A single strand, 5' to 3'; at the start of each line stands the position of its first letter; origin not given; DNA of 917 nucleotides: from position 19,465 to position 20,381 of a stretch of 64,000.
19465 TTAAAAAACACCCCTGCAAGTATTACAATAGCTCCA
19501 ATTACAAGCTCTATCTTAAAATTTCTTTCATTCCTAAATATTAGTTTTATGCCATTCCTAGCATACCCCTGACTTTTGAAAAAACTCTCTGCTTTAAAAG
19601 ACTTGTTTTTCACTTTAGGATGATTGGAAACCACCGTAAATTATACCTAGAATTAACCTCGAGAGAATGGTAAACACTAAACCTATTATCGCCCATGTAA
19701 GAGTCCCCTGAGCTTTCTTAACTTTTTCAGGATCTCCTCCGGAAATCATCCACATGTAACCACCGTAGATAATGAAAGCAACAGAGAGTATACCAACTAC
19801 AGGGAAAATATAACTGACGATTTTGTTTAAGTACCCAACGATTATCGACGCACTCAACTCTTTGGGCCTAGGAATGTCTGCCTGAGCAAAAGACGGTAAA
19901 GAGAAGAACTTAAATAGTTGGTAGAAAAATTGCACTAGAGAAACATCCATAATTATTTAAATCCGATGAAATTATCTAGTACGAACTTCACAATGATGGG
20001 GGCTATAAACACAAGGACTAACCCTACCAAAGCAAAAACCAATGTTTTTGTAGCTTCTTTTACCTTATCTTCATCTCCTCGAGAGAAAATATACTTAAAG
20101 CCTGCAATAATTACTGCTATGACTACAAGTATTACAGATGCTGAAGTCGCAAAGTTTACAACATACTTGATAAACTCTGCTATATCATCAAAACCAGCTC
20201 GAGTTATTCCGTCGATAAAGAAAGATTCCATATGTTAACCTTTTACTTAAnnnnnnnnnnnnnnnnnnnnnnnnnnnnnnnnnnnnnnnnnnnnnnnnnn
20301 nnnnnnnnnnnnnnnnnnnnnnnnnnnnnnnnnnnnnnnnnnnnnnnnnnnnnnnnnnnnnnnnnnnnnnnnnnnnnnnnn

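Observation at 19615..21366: Tandem array of five small two-TM paralogs with a shared GGY-x5-G-[DN][PE]EKV-K-A...AI[IV]GL motif (VirB2/T4SS-pilin-like)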

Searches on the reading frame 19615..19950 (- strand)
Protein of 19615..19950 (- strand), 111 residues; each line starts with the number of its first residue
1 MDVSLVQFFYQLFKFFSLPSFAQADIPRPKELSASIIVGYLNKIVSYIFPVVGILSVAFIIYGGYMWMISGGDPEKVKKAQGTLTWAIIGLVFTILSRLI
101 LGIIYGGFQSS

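Call 3: search_protein_families(library=pfam, proteins=[window:19615-19950:-], max_evalue=1)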
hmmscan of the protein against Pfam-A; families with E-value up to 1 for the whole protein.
window:19615-19950:- (111 aa): 2 families
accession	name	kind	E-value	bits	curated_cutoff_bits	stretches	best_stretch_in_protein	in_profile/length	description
PF18895.5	T4SS_pilin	-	2.2e-12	47.3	26.6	1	37-104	5-71/71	Type IV secretion system pilin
PF04956.18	TrbC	-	0.00098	19.7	27.9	1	13-94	21-88/98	TrbC/VIRB2 pilin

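Call 17: search_protein_families(library=ncbifam, proteins=[window:19615-19950:-], max_evalue=0.01)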
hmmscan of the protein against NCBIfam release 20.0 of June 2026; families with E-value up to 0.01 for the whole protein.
window:19615-19950:- (111 aa): 1 family
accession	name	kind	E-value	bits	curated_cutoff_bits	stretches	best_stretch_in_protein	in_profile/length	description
NF045849.1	ICE_MMCAP2_0565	equivalog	4.9e-10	38.9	40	1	35-106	7-78/80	Mbov_0395 family pilin-like conjugal transfer protein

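Call 38: search_protein_families(library=phrogs, proteins=[window:19615-19950:-], max_evalue=0.1)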
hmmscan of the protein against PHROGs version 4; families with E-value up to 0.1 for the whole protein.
window:19615-19950:- (111 aa): 0 families

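Call 71: search_protein_representatives(alignment_id=A1)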
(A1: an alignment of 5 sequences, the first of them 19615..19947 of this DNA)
Query: 5 sequences, 116 profile positions. Proteins with E-value up to 0.001 (for the whole library): 87778; up to 1e-10: 20225; up to 1e-30: 110. The best 150 are listed.
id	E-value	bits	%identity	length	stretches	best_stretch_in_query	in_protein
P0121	5.3e-87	304.1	-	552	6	39-112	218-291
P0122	1.6e-79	280.0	-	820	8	40-112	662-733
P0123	1.6e-74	263.9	-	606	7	38-108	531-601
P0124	1.1e-73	261.2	-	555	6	38-109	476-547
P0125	2.9e-64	230.8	-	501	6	37-108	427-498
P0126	8.4e-63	226.1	-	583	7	37-109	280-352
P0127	1.9e-57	208.8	-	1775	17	44-107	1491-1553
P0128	9.6e-57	206.6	-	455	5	38-105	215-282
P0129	1.2e-56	206.3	-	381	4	38-109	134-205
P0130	1.0e-53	196.8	-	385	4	34-109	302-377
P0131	2.3e-53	195.7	-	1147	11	24-111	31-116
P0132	1.1e-51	190.3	-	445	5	37-113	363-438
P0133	3.3e-51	188.7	-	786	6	45-111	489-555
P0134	6.9e-51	187.7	-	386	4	38-111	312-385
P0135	8.0e-51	187.5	-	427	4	24-109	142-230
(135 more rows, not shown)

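Call 74: list_cluster_members(proteins=[P0121, P0122, P0127, P0131, P0129])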
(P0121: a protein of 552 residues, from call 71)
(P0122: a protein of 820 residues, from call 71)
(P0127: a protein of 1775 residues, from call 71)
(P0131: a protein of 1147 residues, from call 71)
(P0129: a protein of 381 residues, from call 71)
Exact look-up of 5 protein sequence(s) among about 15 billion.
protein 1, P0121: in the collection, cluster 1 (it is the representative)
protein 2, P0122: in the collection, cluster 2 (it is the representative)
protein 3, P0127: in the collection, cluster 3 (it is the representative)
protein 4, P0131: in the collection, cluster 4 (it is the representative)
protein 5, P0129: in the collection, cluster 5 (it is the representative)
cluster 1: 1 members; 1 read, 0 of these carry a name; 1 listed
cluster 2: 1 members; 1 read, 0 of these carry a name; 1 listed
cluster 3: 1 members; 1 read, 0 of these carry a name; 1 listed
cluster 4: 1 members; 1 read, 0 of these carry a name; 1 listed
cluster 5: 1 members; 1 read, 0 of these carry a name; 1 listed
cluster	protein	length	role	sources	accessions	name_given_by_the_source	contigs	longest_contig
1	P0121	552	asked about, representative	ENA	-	-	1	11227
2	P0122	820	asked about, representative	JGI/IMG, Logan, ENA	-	-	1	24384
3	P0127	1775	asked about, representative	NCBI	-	-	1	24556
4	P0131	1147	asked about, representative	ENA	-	-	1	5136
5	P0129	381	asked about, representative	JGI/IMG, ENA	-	-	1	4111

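Call 75: find_encoding_contigs(protein=P0127, flank=10000, max_places=1)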
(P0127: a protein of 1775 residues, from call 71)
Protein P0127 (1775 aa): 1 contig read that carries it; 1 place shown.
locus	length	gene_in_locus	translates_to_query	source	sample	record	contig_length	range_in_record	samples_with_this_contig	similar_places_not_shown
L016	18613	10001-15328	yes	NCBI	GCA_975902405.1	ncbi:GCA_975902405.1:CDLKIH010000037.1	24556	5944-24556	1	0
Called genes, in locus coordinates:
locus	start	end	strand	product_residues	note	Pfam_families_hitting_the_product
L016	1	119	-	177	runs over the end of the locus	PF02441:Flavoprotein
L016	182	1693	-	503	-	PF20123:DUF6513 (weak), PF00809:Pterin_bind, PF14251:PterinBD-DUF4346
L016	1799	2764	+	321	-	PF09822:ABC_transp_aux (faint)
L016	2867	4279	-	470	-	PF25596:CPSase_L_D1, PF02222:ATP-grasp, PF02786:CPSase_L_D2, PF07478:Dala_Dala_lig_C, PF02787:CPSase_L_D3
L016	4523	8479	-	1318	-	PF05048:NosD, PF13229:Beta_helix, PF05048:NosD, PF13229:Beta_helix, PF05048:NosD, PF13229:Beta_helix, PF05048:NosD (weak)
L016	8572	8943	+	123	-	PF13742:tRNA_anti_2 (faint), PF01336:tRNA_anti-codon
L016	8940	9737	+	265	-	PF06023:Csa1 (weak), PF12705:PDDEXK_1, PF01930:Cas_Cas4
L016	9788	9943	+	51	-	PF00832:Ribosomal_L39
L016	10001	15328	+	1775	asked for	PF04956:TrbC, PF18895:T4SS_pilin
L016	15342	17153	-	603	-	PF00361:Proton_antipo_M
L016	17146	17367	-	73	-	-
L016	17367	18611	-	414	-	?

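Call 76: find_encoding_contigs(protein=P0122, flank=10000, max_places=1)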
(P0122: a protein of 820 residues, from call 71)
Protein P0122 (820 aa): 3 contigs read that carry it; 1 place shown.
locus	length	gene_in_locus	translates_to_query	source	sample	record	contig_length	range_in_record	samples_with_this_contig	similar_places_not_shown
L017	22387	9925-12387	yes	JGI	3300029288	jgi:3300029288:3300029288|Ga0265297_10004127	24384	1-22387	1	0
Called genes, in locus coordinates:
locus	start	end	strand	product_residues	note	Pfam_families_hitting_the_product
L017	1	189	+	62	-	?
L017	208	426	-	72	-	-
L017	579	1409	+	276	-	-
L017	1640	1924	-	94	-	-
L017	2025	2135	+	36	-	-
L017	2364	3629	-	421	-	PF01368:DHH, PF02272:DHHA1 (weak)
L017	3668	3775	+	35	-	-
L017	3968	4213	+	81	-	PF01783:Ribosomal_L32p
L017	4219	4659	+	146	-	PF01029:NusB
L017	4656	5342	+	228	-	PF22935:RM44_endonuclase (faint), PF14622:Ribonucleas_3_3, PF00636:Ribonuclease_3, PF00035:dsrm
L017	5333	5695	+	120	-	PF02033:RBFA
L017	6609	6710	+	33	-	-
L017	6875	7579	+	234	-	PF28597:T2SSF_N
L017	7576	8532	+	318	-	PF18075:FtsX_ECD, PF02687:FtsX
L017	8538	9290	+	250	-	PF11967:RecO_N, PF02565:RecO_C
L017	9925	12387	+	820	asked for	PF04956:TrbC (faint), PF18895:T4SS_pilin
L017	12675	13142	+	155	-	PF18895:T4SS_pilin (weak)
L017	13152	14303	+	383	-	PF18895:T4SS_pilin, PF00801:PKD (weak)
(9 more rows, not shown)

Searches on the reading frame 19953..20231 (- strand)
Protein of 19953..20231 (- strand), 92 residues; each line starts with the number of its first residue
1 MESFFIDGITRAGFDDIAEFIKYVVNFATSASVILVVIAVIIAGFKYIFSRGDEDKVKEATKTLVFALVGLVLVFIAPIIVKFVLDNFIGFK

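Call 3: search_protein_families(library=pfam, proteins=[window:19953-20231:-], max_evalue=1)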
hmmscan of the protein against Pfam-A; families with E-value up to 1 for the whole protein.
window:19953-20231:- (92 aa): 11 families
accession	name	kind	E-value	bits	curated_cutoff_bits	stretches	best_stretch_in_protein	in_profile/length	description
PF18895.5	T4SS_pilin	-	2.1e-11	44.1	26.6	1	16-84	4-71/71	Type IV secretion system pilin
PF04956.18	TrbC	-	2.6e-08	34.4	27.9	1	13-83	34-97/98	TrbC/VIRB2 pilin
PF10642.14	Tom5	-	0.015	15.8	26.1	1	58-84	18-44/46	Mitochondrial import receptor subunit or translocase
PF03824.22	NicO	-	0.018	14.8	27.7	1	5-81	24-101/287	High-affinity nickel-transport protein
PF13962.11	PGG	-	0.024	14.9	24.1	1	27-80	62-114/116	Domain of unknown function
PF14293.11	YWFCY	-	0.041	14.3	24.4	1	16-86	49-113/144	YWFCY protein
PF07787.17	TMEM43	-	0.059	13.2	23.3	0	56-87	178-209/250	Transmembrane protein 43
PF09490.15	CbtA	-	0.069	13.4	30.7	1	29-80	75-125/239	Probable cobalt transporter subunit (CbtA)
PF24838.2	8xMP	-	0.093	13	30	1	27-76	18-65/136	Octameric membrane protein family (8xMP)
PF06157.16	DUF973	-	0.13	11.8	26.4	1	10-83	80-152/309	Protein of unknown function (DUF973)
PF04277.18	OAD_gamma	-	0.88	10.7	27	1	33-62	16-45/76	Oxaloacetate decarboxylase, gamma chain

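Call 17: search_protein_families(library=ncbifam, proteins=[window:19953-20231:-], max_evalue=0.01)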
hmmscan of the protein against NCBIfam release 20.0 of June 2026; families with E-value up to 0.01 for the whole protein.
window:19953-20231:- (92 aa): 2 families
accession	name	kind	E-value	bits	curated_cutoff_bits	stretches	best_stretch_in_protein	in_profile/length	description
NF045849.1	ICE_MMCAP2_0565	equivalog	1.5e-10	40.6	40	1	15-86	7-78/80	Mbov_0395 family pilin-like conjugal transfer protein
NF045848.1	MMCAP2_0566_fam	domain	0.00058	19.2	90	1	29-88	62-123/322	MMCAP2_0566 family conjugal transfer protein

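Call 38: search_protein_families(library=phrogs, proteins=[window:19953-20231:-], max_evalue=0.1)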
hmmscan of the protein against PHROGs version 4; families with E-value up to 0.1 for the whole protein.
window:19953-20231:- (92 aa): 1 family
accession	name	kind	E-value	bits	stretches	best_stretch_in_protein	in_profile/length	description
phrog_4096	-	unknown function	0.032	15.6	1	22-85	19-78/96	-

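Call 66: search_solved_structures(query=window:19953-20228:-, max_evalue=10, show_alignments=2)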
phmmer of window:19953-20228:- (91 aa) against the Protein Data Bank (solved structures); distinct sequences matched with E-value up to 10: 2.
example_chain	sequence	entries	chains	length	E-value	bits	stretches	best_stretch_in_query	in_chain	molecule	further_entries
9k7y_A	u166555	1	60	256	0.85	13.5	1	8-73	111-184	Cage-i53-Zn1-HEHE-14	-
7rmy_A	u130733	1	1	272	7.8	10.4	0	48-73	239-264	De Novo designed tunable homodimer, D_3-337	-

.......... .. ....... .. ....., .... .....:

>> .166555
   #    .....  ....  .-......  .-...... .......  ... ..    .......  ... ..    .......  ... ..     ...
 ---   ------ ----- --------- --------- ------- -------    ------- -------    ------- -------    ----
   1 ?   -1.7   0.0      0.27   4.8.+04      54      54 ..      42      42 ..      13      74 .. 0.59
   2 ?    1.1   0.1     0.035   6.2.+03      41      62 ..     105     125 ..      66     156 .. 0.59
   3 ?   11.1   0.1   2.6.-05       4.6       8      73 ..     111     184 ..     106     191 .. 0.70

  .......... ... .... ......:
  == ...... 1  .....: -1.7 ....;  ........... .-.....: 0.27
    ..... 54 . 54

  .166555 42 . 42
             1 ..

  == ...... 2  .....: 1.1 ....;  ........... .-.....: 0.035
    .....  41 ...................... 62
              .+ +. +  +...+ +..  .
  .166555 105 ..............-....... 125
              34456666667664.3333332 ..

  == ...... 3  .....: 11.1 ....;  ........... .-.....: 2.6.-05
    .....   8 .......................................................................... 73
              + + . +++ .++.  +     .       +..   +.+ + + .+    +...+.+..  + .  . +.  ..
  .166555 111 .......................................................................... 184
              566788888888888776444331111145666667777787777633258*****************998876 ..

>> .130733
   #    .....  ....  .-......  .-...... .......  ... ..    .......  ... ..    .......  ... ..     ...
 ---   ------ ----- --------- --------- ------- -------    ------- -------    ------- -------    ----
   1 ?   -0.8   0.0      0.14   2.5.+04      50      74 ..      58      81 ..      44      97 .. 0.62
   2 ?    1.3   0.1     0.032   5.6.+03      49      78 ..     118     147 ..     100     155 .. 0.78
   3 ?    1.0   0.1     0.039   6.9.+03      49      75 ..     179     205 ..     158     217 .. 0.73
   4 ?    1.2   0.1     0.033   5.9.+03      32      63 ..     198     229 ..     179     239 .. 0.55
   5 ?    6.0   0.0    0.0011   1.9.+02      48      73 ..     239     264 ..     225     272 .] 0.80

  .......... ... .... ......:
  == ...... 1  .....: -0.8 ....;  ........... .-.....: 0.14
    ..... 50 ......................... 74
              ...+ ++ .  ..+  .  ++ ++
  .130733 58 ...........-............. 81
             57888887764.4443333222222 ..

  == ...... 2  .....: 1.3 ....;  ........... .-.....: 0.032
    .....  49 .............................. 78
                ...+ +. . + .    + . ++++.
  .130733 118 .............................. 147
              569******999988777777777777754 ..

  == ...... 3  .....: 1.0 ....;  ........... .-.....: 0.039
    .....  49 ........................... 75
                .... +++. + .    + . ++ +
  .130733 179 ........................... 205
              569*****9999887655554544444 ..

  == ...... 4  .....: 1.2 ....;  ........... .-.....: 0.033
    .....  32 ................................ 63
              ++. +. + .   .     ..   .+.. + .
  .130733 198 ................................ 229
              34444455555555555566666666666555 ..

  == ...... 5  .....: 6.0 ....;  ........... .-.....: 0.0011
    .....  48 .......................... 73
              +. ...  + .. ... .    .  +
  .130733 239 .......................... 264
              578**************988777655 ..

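Call 68: search_solved_structures(query=A5, max_evalue=10)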
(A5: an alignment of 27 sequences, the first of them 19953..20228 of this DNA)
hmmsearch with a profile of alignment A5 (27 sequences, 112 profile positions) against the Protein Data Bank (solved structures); distinct sequences matched with E-value up to 10: 3.
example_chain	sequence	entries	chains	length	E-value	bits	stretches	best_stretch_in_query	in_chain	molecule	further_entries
9lp2_A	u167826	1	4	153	0.1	16.1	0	69-88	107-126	dAID23.4L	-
7rmx_A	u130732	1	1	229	0.31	14.6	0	51-85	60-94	Tunable symmetric protein, D_3_212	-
7rmy_A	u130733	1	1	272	0.37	14.4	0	39-89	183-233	De Novo designed tunable homodimer, D_3-337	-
